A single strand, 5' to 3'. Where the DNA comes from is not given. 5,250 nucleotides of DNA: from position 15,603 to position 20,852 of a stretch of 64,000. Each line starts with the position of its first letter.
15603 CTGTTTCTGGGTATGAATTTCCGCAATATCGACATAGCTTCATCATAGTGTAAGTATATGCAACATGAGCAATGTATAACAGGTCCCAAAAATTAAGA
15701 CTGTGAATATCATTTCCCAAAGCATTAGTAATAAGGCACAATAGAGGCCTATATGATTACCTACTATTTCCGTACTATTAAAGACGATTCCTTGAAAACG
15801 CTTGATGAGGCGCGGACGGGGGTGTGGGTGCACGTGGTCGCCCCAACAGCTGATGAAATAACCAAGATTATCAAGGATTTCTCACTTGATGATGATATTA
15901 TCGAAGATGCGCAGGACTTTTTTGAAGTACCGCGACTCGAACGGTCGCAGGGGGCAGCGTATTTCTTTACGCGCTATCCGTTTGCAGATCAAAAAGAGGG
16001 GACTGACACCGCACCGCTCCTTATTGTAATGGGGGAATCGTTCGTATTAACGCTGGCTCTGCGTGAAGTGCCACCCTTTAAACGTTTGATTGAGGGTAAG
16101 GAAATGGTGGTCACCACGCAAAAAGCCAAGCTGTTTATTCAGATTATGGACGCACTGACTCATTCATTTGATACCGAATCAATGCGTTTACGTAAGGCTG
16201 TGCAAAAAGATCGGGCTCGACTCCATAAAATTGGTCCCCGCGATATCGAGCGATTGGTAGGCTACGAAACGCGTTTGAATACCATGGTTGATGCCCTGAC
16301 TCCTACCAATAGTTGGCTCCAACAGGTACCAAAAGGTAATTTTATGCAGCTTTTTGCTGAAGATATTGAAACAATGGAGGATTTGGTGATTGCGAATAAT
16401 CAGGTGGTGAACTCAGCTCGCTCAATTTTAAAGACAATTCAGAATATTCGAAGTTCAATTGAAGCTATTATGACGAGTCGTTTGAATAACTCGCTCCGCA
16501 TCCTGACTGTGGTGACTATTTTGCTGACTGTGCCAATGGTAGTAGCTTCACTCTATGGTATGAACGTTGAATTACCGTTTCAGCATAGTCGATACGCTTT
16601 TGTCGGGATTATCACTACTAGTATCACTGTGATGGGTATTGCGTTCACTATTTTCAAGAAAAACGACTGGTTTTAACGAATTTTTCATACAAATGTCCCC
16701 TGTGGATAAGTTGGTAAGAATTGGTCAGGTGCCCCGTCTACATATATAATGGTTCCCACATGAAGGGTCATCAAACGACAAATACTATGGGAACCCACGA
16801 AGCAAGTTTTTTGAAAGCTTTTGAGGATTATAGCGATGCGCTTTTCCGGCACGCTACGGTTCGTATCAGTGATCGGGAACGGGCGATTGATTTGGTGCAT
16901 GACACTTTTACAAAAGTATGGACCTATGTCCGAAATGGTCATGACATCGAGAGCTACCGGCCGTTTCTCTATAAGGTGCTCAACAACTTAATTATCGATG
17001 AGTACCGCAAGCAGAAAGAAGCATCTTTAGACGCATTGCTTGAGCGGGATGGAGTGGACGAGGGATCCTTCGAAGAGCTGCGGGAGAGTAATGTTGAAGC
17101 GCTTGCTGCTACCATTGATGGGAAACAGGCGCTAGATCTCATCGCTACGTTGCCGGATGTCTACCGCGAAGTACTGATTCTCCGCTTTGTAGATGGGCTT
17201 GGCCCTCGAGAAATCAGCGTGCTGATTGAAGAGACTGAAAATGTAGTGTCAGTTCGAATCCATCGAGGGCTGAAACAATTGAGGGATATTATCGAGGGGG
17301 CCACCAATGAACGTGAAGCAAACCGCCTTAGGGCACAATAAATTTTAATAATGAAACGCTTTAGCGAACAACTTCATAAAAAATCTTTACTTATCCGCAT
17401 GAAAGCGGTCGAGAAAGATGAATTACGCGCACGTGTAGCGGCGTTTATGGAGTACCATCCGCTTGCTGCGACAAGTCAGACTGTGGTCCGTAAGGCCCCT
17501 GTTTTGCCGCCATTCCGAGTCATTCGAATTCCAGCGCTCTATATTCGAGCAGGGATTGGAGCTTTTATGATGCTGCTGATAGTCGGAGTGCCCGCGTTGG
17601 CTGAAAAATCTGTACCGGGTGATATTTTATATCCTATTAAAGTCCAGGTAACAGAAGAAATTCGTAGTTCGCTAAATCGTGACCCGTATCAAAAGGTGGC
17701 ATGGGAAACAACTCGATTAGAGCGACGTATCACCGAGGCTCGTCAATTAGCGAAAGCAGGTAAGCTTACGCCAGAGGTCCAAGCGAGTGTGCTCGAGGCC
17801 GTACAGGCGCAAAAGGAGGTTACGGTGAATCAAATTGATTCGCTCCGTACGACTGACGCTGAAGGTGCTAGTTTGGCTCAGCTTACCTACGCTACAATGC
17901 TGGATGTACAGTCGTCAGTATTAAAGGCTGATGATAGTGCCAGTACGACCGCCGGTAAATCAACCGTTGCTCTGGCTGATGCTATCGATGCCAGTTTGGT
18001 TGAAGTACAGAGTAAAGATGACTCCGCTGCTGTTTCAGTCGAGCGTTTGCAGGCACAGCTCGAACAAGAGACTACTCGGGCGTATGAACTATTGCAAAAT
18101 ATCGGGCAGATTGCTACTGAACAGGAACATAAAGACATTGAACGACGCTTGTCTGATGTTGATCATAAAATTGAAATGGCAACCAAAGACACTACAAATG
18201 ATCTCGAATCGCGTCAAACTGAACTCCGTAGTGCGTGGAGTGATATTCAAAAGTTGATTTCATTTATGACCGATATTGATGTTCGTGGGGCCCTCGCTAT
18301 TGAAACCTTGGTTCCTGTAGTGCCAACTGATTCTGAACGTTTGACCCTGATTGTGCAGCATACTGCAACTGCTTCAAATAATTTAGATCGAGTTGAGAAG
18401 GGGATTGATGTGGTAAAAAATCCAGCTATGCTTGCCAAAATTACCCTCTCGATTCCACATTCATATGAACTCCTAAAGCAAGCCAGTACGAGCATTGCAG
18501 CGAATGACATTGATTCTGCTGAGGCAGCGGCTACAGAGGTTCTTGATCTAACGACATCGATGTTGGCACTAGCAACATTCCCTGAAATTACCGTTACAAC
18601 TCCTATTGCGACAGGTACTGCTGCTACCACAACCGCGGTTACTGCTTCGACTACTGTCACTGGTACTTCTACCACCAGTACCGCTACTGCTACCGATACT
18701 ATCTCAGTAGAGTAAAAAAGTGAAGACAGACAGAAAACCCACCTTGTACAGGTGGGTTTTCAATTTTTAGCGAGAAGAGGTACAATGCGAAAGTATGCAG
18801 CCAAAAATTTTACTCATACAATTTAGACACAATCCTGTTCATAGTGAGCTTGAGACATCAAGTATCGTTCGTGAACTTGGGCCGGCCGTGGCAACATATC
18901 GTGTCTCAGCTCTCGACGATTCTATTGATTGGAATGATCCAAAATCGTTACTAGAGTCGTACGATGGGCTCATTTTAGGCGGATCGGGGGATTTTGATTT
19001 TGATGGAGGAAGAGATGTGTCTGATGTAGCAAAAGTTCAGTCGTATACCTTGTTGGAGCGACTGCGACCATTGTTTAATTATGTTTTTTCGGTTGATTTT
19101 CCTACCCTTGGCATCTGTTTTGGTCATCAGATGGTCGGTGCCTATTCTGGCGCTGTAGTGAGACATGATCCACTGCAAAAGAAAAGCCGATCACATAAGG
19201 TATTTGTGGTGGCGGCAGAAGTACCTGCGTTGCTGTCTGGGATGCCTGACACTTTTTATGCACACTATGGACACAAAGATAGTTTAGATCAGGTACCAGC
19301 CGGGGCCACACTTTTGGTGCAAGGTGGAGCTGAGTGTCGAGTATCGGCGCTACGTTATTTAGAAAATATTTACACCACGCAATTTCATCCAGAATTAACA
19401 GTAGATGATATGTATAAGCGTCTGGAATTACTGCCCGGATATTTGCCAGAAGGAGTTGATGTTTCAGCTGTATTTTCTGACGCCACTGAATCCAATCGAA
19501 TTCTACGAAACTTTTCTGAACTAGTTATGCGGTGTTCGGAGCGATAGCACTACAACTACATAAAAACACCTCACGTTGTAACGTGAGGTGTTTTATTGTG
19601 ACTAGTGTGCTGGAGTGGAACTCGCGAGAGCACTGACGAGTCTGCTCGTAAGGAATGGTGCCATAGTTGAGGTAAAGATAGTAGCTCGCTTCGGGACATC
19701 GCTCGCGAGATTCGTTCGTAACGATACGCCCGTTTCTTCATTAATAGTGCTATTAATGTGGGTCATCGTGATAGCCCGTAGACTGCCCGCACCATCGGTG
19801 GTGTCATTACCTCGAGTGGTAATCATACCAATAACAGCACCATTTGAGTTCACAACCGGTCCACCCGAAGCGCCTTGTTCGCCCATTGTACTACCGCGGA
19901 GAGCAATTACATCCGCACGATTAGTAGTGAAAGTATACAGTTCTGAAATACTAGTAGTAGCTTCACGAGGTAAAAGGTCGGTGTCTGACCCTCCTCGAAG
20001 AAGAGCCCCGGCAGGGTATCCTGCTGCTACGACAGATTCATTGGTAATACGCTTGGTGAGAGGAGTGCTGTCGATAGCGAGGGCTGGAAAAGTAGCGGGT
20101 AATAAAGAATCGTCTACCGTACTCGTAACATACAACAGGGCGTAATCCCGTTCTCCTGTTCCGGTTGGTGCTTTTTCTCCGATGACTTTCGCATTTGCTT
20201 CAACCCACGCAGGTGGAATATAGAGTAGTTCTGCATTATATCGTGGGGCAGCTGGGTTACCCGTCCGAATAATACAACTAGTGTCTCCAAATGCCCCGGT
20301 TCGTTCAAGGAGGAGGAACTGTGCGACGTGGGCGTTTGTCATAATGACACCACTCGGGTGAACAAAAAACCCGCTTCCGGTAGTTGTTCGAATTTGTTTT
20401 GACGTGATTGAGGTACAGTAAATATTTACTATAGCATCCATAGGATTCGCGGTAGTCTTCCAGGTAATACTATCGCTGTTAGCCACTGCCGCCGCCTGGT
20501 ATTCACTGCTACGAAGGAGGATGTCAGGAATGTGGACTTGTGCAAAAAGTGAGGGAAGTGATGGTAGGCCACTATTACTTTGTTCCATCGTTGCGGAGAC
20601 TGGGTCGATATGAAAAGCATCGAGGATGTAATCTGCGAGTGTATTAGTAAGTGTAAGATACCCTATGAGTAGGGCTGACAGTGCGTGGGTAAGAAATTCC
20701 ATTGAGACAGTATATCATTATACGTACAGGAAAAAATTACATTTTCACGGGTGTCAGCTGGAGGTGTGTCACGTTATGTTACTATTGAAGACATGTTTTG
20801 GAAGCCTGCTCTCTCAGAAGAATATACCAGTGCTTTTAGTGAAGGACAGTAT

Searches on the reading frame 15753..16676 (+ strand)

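Call 29: search_protein_families(library=pfam, proteins=[window:15753-16676:+], max_evalue=0.00001)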
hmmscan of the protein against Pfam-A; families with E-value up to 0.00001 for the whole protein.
window:15753-16676:+ (307 aa): 1 family
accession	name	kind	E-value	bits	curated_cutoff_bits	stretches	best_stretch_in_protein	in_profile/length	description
PF01544.23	CorA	-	1.1e-42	146.8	27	1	23-303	4-292/292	CorA-like Mg2+ transporter protein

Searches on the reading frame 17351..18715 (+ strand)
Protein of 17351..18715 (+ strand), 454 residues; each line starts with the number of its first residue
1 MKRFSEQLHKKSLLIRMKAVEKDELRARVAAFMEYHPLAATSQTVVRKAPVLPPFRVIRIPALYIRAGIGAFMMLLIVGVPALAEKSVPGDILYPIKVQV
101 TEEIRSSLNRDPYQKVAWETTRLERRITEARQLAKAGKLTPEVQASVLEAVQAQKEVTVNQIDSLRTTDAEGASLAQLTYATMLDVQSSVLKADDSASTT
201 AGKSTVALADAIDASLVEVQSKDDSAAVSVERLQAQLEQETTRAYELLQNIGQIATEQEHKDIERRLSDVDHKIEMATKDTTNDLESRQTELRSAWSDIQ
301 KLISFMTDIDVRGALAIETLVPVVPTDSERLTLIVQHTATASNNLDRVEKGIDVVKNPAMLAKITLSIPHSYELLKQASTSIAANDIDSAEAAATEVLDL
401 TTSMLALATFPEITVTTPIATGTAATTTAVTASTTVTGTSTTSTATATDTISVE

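Call 29: search_protein_families(library=pfam, proteins=[window:17351-18715:+], max_evalue=0.00001)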
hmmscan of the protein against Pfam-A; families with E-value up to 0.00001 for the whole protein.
window:17351-18715:+ (454 aa): 1 family
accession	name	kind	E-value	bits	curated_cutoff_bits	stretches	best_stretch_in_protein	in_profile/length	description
PF18915.5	DUF5667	-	5e-08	33.7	27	1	87-174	2-77/99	Domain of unknown function (DUF5667)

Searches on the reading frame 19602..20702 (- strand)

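Call 29: search_protein_families(library=pfam, proteins=[window:19602-20702:-], max_evalue=0.00001)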
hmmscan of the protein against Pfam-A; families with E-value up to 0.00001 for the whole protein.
window:19602-20702:- (366 aa): 2 families
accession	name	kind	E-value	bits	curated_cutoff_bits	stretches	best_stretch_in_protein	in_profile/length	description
PF13365.12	Trypsin_2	-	1.3e-15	58.8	27.6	1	109-293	1-144/144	Trypsin-like peptidase domain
PF00089.32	Trypsin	-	1.9e-06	28.3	20.6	1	103-301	19-202/220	Trypsin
